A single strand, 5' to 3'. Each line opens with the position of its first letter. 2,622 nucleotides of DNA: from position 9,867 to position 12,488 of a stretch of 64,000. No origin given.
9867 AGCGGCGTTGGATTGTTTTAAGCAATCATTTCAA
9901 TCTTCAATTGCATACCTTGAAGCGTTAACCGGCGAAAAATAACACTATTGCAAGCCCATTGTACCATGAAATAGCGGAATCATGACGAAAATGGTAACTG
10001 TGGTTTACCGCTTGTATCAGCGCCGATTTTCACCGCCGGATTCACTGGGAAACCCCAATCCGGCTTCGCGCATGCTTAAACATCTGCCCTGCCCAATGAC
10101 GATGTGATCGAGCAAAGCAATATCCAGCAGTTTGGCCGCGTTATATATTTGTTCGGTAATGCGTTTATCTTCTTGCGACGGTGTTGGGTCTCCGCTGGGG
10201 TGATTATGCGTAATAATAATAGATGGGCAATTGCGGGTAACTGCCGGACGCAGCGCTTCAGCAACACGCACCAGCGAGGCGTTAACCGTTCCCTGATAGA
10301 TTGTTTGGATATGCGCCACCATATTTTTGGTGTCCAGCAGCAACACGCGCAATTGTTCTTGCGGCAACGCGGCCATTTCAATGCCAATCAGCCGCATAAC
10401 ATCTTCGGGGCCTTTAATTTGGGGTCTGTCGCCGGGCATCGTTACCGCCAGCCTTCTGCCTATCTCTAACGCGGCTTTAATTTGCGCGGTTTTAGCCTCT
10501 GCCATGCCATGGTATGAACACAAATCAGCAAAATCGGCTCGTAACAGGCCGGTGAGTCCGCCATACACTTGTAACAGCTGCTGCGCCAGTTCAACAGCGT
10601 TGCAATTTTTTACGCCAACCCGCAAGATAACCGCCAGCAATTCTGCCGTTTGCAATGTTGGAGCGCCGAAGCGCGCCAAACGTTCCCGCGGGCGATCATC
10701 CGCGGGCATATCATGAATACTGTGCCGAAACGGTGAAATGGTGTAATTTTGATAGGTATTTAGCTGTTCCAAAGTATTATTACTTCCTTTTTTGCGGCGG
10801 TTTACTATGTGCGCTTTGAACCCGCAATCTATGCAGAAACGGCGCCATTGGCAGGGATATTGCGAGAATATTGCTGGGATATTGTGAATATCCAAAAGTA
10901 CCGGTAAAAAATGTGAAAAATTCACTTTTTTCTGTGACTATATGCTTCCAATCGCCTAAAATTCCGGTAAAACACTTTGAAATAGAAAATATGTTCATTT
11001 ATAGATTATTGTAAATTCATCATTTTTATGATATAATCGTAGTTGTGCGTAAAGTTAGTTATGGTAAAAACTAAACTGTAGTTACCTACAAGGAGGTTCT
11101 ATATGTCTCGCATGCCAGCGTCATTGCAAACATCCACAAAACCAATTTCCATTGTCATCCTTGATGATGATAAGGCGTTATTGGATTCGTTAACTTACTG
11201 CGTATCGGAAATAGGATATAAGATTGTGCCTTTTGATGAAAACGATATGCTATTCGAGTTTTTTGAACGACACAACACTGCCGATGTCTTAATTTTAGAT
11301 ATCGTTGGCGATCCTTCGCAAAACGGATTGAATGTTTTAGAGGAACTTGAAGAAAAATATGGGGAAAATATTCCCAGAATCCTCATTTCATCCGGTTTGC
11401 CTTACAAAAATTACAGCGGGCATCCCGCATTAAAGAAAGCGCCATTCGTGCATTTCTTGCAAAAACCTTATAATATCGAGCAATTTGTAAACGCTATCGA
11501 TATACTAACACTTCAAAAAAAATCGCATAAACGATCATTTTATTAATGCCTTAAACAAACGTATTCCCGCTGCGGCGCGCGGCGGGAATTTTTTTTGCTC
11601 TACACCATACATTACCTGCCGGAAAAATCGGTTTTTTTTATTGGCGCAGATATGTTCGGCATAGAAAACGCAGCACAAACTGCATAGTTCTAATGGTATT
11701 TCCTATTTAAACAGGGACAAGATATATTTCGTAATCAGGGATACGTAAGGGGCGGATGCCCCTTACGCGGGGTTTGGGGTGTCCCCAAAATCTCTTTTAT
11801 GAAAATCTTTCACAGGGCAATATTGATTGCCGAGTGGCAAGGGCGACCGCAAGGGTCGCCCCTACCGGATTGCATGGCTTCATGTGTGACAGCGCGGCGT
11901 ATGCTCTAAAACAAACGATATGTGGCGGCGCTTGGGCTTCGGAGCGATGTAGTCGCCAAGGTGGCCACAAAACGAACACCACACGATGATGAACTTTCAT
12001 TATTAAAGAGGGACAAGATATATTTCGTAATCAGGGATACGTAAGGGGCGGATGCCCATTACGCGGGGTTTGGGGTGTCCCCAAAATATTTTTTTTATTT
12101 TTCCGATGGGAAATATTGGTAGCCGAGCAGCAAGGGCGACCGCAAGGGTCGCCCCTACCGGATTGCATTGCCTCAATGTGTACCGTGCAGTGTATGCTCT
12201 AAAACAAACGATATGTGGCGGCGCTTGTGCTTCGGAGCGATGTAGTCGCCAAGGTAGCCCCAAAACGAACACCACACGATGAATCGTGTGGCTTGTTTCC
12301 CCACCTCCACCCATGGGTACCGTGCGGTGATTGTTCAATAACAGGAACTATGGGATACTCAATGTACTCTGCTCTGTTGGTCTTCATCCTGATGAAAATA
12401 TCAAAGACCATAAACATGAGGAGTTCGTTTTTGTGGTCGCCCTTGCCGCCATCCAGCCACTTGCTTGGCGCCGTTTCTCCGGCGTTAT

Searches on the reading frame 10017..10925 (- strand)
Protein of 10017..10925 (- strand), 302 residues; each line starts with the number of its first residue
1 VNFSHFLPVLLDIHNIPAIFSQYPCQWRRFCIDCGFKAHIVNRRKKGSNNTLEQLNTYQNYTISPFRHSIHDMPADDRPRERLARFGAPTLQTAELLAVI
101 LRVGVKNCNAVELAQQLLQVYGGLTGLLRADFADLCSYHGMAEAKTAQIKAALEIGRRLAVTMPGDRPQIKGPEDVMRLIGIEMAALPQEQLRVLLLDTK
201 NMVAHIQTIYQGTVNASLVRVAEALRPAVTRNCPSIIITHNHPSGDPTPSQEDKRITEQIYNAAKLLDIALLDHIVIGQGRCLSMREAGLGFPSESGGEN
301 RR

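Call 38: search_protein_families(library=pfam, proteins=[window:10017-10925:-])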
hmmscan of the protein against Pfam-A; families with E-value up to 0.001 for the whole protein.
window:10017-10925:- (302 aa): 3 families
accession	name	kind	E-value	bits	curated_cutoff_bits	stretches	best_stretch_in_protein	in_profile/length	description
PF04002.20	RadC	-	1.5e-38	131.9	22.1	1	171-290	2-121/121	RadC-like JAB domain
PF20582.4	UPF0758_N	-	7.7e-25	87.2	27.1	1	70-146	1-76/77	UPF0758 N-terminal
PF14464.11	Prok-JAB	-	0.00057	20.2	25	1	183-259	12-92/114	Prokaryotic homologs of the JAB domain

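Call 45: find_homologous_proteins(query=window:10017-10925:-, max_evalue=1e-40)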
Query window:10017-10925:- (302 aa): 5344 proteins with E <= 1e-40 among 8000 candidates; the best 120 are listed.
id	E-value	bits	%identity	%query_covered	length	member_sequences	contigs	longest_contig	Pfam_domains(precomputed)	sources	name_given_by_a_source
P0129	7.8e-155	533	96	83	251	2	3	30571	PF04002.21,PF20582.5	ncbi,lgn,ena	-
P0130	1.4e-105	371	72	75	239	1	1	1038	PF04002.21,PF20582.5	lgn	-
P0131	2.3e-103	364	71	79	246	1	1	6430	PF04002.21,PF20582.5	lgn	-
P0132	6.4e-103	362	70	75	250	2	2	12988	PF04002.21,PF20582.5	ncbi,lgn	-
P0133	1.7e-101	358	68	77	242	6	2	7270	PF04002.21,PF20582.5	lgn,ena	-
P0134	2.1e-101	357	69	78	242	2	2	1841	PF04002.21,PF20582.5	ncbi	-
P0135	4.0e-101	356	69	77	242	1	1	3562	PF04002.21,PF20582.5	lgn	-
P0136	4.5e-101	356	68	78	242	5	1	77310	PF04002.21,PF20582.5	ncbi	-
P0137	2.4e-100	354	69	76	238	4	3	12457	PF04002.21,PF20582.5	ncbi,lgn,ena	-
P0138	4.2e-100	353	71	75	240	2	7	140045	PF04002.21,PF20582.5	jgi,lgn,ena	-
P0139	6.8e-100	352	68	79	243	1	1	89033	PF04002.21,PF20582.5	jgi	jgi:DNA repair protein RadC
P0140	1.6e-99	351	68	75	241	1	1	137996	PF04002.21,PF20582.5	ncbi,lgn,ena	-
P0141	1.6e-98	348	67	78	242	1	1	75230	PF04002.21,PF20582.5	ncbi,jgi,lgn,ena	jgi:DNA repair protein RadC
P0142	5.7e-98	346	69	76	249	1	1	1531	PF04002.21,PF20582.5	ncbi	-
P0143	2.4e-97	344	68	76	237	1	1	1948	PF04002.21,PF20582.5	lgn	-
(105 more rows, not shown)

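Call 46: find_encoding_contigs(protein=P0129, flank=10000, max_places=6)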
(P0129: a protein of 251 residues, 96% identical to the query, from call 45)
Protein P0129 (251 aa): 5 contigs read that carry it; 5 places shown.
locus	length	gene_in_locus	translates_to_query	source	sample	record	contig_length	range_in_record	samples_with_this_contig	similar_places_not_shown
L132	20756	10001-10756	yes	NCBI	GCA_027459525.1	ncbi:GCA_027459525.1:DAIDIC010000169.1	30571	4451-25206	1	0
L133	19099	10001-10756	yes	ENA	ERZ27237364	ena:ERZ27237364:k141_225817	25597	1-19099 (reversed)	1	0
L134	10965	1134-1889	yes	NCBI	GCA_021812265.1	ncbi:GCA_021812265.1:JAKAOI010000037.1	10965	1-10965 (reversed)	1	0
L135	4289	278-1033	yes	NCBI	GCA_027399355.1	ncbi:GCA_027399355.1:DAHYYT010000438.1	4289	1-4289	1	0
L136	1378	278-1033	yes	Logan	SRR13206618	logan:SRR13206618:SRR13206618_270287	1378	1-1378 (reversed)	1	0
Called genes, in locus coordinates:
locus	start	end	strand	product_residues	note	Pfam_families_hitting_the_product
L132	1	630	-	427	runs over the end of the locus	PF00463:ICL, PF13714:PEP_mutase, PF00463:ICL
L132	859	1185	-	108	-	-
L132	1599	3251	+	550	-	PF08811:DUF1800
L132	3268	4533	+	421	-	PF07394:DUF1501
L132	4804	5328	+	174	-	PF00466:Ribosomal_L10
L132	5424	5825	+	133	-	PF16320:Ribosomal_L12_N, PF00542:Ribosomal_L12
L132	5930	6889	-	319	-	PF00248:Aldo_ket_red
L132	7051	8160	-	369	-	PF08450:SGL (faint), PF24684:Vgb_lyase, PF07494:Reg_prop (faint), PF24684:Vgb_lyase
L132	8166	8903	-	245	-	PF03575:Peptidase_S51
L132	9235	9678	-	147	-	PF00072:Response_reg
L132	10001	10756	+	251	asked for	PF20582:UPF0758_N, PF04002:RadC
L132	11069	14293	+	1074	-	PF13424:TPR_12 (faint), PF12770:CHAT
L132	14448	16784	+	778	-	PF13196:DUF4012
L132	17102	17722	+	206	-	PF07681:DoxX (weak)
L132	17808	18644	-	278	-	PF01145:Band_7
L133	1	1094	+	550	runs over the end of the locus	PF08811:DUF1800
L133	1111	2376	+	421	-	PF07394:DUF1501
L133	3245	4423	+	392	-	-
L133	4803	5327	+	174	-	PF00466:Ribosomal_L10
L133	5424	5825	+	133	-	PF16320:Ribosomal_L12_N, PF00542:Ribosomal_L12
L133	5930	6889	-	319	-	PF00248:Aldo_ket_red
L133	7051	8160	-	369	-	PF08450:SGL (faint), PF24684:Vgb_lyase, PF07494:Reg_prop (faint), PF24684:Vgb_lyase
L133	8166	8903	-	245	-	PF03575:Peptidase_S51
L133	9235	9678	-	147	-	PF00072:Response_reg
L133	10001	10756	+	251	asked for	PF20582:UPF0758_N, PF04002:RadC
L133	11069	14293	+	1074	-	PF13424:TPR_12 (faint), PF12770:CHAT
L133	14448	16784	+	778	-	PF13196:DUF4012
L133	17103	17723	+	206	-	PF07681:DoxX (weak)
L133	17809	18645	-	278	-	PF01145:Band_7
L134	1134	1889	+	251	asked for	PF20582:UPF0758_N, PF04002:RadC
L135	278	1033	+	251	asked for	PF20582:UPF0758_N, PF04002:RadC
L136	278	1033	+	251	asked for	PF20582:UPF0758_N, PF04002:RadC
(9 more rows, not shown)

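Call 62: search_protein_families(library=pfam, proteins=[L133:3218-4423:+])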
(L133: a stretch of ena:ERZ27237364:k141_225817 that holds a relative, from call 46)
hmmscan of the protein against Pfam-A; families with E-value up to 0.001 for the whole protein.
L133:3218-4423:+ (401 aa): 0 families

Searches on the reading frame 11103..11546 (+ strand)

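Call 38: search_protein_families(library=pfam, proteins=[window:11103-11546:+])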
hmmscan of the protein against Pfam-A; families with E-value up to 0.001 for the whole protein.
window:11103-11546:+ (147 aa): 1 family
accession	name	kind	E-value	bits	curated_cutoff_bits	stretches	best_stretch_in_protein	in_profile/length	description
PF00072.30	Response_reg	-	3.4e-09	37.3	30.2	1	17-132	1-110/111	Response regulator receiver domain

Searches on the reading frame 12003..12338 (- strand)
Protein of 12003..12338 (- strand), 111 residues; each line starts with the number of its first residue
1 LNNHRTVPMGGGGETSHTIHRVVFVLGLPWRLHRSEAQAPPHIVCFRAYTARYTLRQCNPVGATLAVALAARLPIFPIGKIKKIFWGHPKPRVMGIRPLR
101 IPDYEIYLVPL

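Call 26: find_homologous_proteins(query=window:12003-12338:-, max_evalue=0.001)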
Query window:12003-12338:- (111 aa): 8 proteins with E <= 0.001 among 16 candidates.
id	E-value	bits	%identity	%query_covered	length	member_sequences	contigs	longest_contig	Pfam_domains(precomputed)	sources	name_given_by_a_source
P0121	3.4e-44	168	77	87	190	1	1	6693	-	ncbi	-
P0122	4.2e-29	119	82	64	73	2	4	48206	-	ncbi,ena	-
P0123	6.8e-24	102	74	65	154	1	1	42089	-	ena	-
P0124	1.6e-21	95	82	55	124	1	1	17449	-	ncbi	-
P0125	3.1e-11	61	70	33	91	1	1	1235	-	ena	-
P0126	1.4e-10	59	44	85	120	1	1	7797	-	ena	-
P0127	1.7e-8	53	93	25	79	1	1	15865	-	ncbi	-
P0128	3.0e-7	49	75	32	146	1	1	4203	-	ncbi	-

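Call 27: find_encoding_contigs(protein=P0122, flank=10000, max_places=6)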
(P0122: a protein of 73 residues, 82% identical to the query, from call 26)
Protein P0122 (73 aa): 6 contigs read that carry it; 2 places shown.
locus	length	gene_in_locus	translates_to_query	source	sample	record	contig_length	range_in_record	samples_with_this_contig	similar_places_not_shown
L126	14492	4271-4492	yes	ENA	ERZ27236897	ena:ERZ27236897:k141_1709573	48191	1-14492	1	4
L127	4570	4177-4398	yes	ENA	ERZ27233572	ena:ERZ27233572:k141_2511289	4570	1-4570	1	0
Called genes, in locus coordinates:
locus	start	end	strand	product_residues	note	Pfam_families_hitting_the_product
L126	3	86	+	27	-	?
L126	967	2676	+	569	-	PF12072:RNase_Y_N, PF00013:KH_1 (weak), PF22891:KH_PNO1_2nd (weak), PF08668:HDOD (faint), PF01966:HD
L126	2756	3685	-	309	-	PF08668:HDOD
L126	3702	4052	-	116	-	-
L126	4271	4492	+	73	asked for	-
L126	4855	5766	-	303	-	PF00892:EamA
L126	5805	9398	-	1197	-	PF17757:UvrB_inter, PF02559:CarD_TRCF_RID, PF00270:DEAD, PF04851:ResIII, PF00271:Helicase_C, PF03461:TRCF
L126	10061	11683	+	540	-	PF03734:YkuD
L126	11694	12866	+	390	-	-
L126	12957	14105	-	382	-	PF00005:ABC_tran, PF02463:SMC_N (weak), PF17912:OB_MalK, PF08402:TOBE_2 (weak)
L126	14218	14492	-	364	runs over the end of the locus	PF01040:UbiA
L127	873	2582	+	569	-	PF12072:RNase_Y_N, PF00013:KH_1 (weak), PF22891:KH_PNO1_2nd (weak), PF08668:HDOD (faint), PF01966:HD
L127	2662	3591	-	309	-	PF08668:HDOD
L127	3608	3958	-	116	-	-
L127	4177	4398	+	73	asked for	-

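Call 28: find_encoding_contigs(protein=P0123, flank=10000, max_places=4)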
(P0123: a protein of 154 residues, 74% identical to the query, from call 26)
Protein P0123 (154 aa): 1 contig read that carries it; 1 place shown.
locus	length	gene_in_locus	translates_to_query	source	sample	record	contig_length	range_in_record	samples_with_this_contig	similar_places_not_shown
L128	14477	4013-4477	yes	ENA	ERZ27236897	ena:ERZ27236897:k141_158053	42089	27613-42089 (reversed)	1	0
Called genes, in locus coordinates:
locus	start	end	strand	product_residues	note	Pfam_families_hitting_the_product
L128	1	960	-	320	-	?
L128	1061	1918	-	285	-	PF01828:Peptidase_A4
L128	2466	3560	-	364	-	PF05050:Methyltransf_21 (weak)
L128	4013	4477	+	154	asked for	-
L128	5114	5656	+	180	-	PF00156:Pribosyltran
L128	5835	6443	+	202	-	PF00625:Guanylate_kin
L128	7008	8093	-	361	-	PF02350:Epimerase_2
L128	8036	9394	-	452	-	PF01210:NAD_Gly3P_dh_N (weak), PF03446:NAD_binding_2 (weak), PF03721:UDPG_MGDP_dh_N, PF00984:UDPG_MGDP_dh, PF03720:UDPG_MGDP_dh_C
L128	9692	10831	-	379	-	PF03054:tRNA_Me_trans, PF20259:tRNA_Me_trans_M, PF20258:tRNA_Me_trans_C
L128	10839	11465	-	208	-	PF00583:Acetyltransf_1, PF13508:Acetyltransf_7, PF13673:Acetyltransf_10, PF08445:FR47 (weak)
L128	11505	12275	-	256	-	PF00814:TsaD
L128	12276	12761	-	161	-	PF02367:TsaE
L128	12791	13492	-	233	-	PF13507:GATase_5, PF07685:GATase_3, PF01965:DJ-1_PfpI (weak)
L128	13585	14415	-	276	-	PF03099:BPL_LplA_LipB, PF02237:BPL_C (weak)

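Call 29: find_encoding_contigs(protein=P0124, flank=10000, max_places=4)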
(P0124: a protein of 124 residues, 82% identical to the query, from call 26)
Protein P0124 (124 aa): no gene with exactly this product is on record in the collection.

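Call 30: find_encoding_contigs(protein=P0127, flank=10000, max_places=4)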
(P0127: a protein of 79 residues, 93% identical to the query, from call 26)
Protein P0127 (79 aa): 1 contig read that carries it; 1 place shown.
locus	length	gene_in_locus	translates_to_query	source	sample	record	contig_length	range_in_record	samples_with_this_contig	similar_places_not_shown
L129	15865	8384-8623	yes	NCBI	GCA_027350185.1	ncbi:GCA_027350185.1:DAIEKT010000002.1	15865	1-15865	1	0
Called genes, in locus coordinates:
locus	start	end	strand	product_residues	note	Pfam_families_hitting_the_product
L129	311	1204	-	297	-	PF01112:Asparaginase_2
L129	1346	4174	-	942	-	PF13196:DUF4012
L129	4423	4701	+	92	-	-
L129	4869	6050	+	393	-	-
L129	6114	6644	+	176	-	PF19928:DUF6391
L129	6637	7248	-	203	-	PF01121:CoaE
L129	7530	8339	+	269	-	-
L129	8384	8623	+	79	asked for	-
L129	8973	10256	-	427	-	-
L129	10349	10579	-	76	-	-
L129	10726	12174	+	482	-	PF01545:Cation_efflux, PF16916:ZT_dimer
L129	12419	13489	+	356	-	PF00924:MS_channel_2nd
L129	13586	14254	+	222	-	-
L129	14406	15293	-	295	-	PF10086:YhfC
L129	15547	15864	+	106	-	?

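Call 31: find_encoding_contigs(protein=P0121, flank=10000, max_places=4)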
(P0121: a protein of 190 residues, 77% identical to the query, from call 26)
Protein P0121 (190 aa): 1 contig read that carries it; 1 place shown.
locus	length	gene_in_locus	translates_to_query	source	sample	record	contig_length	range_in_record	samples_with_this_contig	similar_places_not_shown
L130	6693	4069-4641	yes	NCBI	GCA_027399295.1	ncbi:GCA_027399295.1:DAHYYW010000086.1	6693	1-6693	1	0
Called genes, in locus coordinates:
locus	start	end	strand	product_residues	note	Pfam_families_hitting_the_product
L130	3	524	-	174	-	?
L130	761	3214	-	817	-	PF01138:RNase_PH, PF03725:RNase_PH_C, PF03726:PNPase, PF01138:RNase_PH, PF00013:KH_1, PF22675:KH-I_KHDC4-BBP (weak), PF00575:S1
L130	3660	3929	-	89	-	PF00312:Ribosomal_S15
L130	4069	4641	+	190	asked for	-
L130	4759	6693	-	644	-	?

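Call 32: find_encoding_contigs(protein=P0126, flank=10000, max_places=4)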
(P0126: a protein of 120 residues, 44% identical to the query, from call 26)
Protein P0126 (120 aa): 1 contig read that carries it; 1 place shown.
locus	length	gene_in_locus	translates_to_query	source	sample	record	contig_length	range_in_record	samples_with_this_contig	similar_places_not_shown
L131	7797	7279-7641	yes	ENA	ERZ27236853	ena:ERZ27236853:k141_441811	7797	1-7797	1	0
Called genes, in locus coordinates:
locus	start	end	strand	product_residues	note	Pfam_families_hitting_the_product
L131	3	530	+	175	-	?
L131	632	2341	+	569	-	PF00015:MCPsignal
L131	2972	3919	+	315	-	PF06574:FAD_syn, PF01687:Flavokinase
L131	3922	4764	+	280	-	PF12401:FhaA_N, PF16697:Yop-YscD_cpl, PF00498:FHA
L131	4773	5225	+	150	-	PF16697:Yop-YscD_cpl, PF00498:FHA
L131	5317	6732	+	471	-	PF01098:FTSW_RODA_SPOVE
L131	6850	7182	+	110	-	-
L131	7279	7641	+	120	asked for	-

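Call 72: find_encoding_contigs(protein=P0128, flank=10000, max_places=4)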
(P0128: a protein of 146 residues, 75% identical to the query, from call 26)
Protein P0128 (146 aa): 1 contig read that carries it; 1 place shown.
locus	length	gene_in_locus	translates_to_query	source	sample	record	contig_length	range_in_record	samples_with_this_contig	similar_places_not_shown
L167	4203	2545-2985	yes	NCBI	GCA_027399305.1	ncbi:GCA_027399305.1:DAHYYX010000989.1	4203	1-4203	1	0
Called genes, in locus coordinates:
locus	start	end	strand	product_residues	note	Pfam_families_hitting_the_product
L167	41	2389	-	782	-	PF00317:Ribonuc_red_lgN, PF02867:Ribonuc_red_lgC, PF12637:TSCPD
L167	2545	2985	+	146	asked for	-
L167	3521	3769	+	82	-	PF01206:TusA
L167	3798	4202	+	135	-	?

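Call 73: find_encoding_contigs(protein=P0125, flank=10000, max_places=4)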
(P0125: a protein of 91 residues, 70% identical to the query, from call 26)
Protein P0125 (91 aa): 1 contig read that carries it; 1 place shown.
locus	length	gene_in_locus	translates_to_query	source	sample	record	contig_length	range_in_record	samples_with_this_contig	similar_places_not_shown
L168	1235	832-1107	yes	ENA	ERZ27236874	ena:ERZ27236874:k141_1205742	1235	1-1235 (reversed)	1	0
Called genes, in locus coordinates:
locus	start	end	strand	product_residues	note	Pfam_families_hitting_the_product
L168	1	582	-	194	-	?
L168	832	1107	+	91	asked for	-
